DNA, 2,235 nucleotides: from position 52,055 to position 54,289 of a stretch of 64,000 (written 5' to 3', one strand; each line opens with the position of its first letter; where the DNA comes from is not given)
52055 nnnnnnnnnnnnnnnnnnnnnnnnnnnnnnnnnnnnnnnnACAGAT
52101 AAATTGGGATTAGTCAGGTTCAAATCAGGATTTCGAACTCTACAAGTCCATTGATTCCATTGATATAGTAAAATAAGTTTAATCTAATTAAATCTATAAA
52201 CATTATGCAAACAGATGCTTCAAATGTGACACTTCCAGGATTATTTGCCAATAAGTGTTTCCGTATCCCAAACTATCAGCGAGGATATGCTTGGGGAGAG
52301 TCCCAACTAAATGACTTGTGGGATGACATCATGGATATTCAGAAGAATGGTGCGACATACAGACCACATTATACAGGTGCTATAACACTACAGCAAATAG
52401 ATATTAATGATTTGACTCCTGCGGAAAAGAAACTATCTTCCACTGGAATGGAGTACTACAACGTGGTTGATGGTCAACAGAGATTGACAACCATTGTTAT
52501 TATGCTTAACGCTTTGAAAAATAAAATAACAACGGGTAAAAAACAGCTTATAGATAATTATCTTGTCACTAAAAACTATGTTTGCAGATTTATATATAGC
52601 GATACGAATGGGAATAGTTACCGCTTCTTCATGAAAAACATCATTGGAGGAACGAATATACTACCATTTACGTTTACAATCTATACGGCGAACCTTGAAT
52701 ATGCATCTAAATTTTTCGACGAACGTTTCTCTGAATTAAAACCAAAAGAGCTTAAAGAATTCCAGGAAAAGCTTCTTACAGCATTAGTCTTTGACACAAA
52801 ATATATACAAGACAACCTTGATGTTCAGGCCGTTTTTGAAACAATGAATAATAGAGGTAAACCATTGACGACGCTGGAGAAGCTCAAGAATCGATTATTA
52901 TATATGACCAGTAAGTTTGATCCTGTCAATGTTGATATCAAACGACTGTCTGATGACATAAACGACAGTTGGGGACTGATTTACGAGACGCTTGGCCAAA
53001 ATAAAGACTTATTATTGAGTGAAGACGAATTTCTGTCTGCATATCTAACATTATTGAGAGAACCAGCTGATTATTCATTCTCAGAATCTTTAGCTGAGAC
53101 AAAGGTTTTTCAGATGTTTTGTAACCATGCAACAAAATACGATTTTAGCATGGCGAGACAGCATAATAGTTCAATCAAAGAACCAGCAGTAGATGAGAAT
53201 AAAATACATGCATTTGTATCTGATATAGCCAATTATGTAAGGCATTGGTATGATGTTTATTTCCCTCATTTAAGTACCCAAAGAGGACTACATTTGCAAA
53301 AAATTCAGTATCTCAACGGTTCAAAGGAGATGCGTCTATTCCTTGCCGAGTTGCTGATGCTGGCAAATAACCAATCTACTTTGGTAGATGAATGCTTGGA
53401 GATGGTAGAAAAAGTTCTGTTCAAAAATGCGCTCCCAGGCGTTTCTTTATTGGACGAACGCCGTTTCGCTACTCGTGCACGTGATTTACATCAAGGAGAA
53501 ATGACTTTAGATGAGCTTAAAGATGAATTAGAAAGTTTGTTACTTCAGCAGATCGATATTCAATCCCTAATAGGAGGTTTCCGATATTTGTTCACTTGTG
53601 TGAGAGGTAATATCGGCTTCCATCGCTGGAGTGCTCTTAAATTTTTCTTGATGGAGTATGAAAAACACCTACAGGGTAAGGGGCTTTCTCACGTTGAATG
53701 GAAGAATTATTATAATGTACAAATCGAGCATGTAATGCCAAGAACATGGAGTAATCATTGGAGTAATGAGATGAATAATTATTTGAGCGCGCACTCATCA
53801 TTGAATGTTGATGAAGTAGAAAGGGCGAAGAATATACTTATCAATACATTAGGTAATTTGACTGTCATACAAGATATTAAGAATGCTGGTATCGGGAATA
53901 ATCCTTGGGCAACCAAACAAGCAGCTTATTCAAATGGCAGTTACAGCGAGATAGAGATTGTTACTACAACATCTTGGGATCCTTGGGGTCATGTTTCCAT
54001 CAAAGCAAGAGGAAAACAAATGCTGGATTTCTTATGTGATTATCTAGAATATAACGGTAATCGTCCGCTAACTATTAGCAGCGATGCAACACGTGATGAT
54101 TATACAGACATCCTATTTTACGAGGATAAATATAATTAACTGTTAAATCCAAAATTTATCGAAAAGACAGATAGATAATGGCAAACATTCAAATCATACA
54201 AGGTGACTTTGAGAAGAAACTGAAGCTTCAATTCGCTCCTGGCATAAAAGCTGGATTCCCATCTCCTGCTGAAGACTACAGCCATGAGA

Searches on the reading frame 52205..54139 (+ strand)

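Call 37: search_protein_families(library=pfam, proteins=[window:52205-54139:+], max_evalue=0.0001)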
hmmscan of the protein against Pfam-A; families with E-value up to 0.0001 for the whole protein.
window:52205-54139:+ (644 aa): 2 families
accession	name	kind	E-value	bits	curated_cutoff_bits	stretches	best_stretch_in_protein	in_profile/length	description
PF03235.19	GmrSD_N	-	5.5e-34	118.5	33.2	1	14-232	5-199/199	GmrSD restriction endonuclease, N-terminal domain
PF07510.16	GmrSD_C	-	1.2e-14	54.8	23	1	477-608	23-137/138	GmrSD restriction endonucleases, C-terminal domain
